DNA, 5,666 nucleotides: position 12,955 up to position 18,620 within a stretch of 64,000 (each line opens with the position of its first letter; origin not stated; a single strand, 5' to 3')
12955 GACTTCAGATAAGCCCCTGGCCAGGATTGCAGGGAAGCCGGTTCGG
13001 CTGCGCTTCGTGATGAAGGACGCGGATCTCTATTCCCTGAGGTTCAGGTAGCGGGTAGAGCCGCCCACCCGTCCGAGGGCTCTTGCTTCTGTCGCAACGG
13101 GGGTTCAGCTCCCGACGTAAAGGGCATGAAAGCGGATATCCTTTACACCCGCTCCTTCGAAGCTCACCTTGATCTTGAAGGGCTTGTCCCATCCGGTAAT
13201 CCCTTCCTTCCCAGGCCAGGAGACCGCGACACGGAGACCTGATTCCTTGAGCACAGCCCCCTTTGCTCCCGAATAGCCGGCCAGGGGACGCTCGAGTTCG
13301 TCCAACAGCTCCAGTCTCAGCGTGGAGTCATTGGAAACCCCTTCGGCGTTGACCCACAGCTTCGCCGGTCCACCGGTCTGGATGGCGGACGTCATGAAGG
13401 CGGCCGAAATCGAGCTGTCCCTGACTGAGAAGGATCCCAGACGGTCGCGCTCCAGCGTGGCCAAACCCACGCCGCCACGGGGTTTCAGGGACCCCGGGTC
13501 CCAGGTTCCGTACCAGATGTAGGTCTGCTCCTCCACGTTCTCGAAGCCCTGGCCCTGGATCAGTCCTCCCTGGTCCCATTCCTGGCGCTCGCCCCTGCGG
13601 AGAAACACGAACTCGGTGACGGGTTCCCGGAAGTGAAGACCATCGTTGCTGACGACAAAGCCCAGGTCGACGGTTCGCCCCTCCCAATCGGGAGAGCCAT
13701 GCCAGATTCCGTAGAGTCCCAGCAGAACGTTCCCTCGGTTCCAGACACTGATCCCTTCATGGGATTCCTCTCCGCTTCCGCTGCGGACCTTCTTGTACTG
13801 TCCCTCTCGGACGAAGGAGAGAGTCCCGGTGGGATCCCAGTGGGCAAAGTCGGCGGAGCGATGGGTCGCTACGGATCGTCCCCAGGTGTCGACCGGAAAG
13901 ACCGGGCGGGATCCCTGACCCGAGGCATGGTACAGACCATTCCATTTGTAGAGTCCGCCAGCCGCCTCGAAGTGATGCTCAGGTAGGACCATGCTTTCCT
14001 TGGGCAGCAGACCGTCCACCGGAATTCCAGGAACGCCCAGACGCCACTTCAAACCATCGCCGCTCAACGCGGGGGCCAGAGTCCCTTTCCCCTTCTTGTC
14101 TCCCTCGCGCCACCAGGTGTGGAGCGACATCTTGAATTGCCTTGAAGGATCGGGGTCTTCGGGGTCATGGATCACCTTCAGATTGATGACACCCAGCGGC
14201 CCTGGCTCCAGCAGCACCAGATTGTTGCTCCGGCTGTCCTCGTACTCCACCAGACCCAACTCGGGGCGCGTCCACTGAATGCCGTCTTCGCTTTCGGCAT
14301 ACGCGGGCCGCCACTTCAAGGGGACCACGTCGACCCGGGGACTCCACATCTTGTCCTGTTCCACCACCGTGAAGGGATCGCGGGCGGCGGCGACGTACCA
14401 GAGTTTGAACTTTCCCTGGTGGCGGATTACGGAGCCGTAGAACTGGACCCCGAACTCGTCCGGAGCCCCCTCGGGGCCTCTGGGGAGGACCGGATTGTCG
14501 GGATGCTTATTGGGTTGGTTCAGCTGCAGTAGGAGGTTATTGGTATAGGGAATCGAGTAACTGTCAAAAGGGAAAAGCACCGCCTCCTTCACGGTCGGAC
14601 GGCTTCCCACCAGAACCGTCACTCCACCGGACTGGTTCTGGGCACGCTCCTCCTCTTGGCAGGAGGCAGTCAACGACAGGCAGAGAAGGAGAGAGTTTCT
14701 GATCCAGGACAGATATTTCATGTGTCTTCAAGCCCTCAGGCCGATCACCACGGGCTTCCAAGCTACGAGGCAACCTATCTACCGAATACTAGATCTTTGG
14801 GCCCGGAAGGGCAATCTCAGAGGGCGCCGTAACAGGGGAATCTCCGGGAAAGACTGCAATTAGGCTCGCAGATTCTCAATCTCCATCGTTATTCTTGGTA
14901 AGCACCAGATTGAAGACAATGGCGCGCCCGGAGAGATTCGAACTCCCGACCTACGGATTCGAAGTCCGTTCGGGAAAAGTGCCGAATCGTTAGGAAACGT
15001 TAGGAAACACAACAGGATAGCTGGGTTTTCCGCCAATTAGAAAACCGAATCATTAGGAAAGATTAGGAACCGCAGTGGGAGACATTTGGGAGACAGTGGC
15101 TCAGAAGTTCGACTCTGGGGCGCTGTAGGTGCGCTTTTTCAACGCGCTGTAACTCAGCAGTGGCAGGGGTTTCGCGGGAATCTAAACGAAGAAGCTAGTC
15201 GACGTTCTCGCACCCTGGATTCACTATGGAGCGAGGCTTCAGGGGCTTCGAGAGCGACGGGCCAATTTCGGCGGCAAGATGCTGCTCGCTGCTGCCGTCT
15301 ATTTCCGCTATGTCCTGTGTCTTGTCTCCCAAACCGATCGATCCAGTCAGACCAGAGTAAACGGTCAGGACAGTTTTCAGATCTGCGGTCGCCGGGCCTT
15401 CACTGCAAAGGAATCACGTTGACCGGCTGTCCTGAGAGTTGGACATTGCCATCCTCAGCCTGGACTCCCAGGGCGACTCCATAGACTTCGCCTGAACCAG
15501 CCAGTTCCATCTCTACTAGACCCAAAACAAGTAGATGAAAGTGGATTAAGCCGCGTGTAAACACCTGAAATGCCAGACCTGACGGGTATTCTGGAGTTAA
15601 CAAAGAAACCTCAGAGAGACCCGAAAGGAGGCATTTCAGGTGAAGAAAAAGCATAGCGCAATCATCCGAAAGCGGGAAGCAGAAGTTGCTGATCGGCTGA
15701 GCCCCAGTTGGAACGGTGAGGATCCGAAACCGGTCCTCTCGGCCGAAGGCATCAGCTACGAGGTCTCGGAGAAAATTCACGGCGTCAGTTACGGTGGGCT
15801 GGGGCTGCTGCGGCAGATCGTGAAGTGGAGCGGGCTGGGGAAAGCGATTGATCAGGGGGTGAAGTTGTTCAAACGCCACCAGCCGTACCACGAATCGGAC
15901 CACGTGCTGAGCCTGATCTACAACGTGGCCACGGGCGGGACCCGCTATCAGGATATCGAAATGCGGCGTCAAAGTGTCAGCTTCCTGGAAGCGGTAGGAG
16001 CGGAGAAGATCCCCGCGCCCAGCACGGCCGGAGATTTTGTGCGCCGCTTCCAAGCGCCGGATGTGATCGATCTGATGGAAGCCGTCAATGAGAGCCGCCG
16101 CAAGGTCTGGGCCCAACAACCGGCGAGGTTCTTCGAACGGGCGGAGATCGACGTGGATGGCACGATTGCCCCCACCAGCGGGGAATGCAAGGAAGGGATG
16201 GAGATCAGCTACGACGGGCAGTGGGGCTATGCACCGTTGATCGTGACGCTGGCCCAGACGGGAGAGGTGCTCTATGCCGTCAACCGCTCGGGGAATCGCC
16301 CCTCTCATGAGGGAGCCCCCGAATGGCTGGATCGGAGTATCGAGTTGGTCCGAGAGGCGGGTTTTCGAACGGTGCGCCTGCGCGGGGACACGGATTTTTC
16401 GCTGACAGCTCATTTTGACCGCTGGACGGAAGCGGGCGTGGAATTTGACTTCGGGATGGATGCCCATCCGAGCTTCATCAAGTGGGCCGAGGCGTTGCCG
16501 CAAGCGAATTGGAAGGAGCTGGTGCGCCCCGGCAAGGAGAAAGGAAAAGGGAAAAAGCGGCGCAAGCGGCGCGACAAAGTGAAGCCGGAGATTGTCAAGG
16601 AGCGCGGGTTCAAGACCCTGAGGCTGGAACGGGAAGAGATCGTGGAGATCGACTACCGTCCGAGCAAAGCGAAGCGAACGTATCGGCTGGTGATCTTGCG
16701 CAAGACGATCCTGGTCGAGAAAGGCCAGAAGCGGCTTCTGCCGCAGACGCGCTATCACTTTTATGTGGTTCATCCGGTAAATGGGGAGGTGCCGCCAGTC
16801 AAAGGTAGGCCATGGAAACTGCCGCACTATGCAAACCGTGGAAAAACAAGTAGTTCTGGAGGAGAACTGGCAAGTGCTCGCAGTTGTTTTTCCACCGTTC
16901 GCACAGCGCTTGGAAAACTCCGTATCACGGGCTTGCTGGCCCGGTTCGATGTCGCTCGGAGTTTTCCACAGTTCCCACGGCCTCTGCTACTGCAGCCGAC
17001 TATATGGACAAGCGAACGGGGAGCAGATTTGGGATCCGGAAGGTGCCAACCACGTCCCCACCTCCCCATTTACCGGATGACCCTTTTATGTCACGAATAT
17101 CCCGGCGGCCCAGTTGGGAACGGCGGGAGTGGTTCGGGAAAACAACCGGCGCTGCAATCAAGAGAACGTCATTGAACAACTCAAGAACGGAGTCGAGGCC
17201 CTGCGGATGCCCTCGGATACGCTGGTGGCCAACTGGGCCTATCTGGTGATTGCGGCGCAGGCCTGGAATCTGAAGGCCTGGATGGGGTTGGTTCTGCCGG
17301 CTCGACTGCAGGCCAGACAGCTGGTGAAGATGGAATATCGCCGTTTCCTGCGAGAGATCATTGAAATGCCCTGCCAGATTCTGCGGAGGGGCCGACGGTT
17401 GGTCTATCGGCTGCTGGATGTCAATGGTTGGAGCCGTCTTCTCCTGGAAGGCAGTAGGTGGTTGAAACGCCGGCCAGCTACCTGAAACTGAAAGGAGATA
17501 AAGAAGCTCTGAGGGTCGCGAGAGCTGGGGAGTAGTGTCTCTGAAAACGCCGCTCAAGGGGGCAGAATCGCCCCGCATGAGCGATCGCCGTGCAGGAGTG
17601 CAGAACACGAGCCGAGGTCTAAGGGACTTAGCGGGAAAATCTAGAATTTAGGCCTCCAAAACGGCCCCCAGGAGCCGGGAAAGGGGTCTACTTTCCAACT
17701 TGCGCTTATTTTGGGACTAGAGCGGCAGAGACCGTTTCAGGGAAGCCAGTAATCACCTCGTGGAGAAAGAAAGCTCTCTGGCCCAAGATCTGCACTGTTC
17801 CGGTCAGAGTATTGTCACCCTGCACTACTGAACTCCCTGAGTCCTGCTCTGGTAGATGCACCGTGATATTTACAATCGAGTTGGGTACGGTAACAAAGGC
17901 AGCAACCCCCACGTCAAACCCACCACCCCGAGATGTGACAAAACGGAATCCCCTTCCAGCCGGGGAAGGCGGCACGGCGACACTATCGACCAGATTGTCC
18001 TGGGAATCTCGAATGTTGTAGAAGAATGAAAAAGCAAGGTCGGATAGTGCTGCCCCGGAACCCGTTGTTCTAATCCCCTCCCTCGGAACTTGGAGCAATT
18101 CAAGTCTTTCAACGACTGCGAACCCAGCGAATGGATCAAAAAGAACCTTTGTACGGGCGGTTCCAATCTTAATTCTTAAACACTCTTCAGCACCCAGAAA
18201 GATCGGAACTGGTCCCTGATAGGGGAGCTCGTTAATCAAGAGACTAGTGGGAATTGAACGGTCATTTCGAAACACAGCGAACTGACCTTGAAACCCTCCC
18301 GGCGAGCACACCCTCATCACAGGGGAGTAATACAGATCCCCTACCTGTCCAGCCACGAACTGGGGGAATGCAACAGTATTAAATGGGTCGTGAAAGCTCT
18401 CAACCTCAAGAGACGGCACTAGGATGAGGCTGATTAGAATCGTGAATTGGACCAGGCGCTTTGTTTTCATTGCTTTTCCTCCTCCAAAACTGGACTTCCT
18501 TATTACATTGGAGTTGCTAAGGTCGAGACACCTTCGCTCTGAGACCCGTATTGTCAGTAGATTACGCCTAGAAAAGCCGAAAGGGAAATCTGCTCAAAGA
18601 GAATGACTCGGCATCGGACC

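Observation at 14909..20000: About 5-kb low-GC islet bounded by direct repeats of a tRNA-Arg 3' half, carrying a disrupted IS1380-like transposase, a C39-like peptidase and an integrase stump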

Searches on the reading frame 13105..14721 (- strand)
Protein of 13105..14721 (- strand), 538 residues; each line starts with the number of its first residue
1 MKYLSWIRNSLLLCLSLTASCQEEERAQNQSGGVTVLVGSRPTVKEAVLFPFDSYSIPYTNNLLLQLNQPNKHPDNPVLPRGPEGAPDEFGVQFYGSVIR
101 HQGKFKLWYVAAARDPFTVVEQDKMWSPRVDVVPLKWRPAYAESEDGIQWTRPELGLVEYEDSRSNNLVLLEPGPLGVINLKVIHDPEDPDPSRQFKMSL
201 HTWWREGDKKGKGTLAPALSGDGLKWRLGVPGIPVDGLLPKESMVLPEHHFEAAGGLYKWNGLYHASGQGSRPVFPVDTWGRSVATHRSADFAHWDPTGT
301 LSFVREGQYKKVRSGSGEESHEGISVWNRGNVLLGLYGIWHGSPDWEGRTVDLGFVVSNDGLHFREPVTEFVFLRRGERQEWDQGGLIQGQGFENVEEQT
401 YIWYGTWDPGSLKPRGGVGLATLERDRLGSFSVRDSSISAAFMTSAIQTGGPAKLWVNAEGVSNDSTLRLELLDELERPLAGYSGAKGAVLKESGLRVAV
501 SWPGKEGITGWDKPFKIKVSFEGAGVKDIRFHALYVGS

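Call 15: search_protein_families(library=pfam, proteins=[window:13105-14718:-], max_evalue=0.01)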
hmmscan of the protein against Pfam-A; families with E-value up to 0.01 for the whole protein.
window:13105-14718:- (537 aa): 0 families

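Call 43: find_encoding_contigs(protein=window:13105-14721:-, flank=10000, max_places=10)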
Protein window:13105-14721:- (538 aa): 5 contigs read that carry it; 2 places shown.
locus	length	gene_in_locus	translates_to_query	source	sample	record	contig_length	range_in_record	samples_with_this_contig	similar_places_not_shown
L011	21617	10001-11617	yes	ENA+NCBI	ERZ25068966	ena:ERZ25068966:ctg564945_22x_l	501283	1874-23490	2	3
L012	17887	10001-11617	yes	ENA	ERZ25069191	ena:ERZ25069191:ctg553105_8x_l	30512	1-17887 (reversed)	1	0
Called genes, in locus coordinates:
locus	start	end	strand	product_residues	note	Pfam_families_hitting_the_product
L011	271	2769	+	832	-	PF00069:Pkinase, PF01636:APH (faint), PF03109:ABC1 (weak), PF07714:PK_Tyr_Ser-Thr, PF02897:Peptidase_S9_N (faint), PF26549:Tricorn_N, PF07676:PD40, PF26549:Tricorn_N (weak), +1 more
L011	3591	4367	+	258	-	-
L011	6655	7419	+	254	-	-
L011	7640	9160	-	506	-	PF13701:DDE_Tnp_1_4, PF01609:DDE_Tnp_1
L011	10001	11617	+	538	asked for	-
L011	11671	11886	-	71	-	-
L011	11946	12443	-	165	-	-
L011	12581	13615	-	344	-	-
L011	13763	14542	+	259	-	PF04909:Amidohydro_2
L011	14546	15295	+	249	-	PF04909:Amidohydro_2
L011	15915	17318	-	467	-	PF01425:Amidase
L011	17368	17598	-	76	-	-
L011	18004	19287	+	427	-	PF00565:SNase, PF00932:LTD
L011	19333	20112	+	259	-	PF11010:DUF2848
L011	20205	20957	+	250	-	PF05721:PhyH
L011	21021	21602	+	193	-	PF00578:AhpC-TSA, PF08534:Redoxin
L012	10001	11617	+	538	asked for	-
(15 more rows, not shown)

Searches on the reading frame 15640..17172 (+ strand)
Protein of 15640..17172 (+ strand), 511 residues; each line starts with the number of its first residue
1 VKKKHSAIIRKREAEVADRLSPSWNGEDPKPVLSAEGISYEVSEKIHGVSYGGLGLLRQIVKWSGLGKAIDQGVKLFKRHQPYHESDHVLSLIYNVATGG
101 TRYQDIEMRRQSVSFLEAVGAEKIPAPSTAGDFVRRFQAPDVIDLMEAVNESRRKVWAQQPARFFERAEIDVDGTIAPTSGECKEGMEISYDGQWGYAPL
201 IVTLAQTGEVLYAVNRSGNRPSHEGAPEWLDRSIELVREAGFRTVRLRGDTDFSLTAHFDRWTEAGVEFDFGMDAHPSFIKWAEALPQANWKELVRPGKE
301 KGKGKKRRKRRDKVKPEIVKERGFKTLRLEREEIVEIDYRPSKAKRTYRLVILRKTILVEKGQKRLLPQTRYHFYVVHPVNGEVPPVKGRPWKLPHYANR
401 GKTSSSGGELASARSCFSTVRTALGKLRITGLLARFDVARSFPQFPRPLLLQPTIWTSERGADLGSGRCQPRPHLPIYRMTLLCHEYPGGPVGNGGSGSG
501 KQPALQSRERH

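Call 15: search_protein_families(library=pfam, proteins=[window:15640-17172:+], max_evalue=0.01)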
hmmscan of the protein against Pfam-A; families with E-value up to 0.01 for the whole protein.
window:15640-17172:+ (511 aa): 2 families
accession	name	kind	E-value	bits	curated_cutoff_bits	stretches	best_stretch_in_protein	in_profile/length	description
PF13701.12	DDE_Tnp_1_4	-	8.3e-19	67.6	34.7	1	49-297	19-270/435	Transposase DDE domain group 1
PF01609.27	DDE_Tnp_1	-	9.9e-05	22.6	23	1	169-314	6-136/200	Transposase DDE domain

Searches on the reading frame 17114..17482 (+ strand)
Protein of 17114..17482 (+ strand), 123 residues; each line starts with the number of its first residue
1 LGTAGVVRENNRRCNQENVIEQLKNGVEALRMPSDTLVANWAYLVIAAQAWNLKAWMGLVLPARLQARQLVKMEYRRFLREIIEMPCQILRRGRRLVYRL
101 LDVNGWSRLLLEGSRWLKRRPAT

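Call 15: search_protein_families(library=pfam, proteins=[window:17114-17482:+], max_evalue=0.01)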
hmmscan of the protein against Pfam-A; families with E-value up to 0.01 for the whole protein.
window:17114-17482:+ (123 aa): 1 family
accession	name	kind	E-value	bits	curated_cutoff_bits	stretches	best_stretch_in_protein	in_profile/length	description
PF13701.12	DDE_Tnp_1_4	-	4.7e-07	28.8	34.7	1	11-114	327-427/435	Transposase DDE domain group 1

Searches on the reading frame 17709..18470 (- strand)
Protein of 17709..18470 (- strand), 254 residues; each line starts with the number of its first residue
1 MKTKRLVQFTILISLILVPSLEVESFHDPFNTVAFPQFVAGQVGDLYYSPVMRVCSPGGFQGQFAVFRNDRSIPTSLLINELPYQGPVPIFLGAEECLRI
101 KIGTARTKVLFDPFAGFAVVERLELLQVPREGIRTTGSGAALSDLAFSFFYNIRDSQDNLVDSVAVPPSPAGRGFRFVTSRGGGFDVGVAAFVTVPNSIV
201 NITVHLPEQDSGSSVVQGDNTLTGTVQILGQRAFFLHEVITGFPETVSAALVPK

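Call 15: search_protein_families(library=pfam, proteins=[window:17709-18470:-], max_evalue=0.01)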
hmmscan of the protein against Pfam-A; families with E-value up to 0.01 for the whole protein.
window:17709-18470:- (254 aa): 0 families

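Call 57: search_protein_families(library=ncbifam, proteins=[window:17709-18470:-], max_evalue=0.01)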
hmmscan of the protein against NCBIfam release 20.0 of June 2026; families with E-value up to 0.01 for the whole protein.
window:17709-18470:- (254 aa): 0 families

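Call 58: search_protein_families(library=phrogs, proteins=[window:17709-18470:-], max_evalue=0.001)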
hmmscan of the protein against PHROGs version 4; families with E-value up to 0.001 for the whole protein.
window:17709-18470:- (254 aa): 0 families
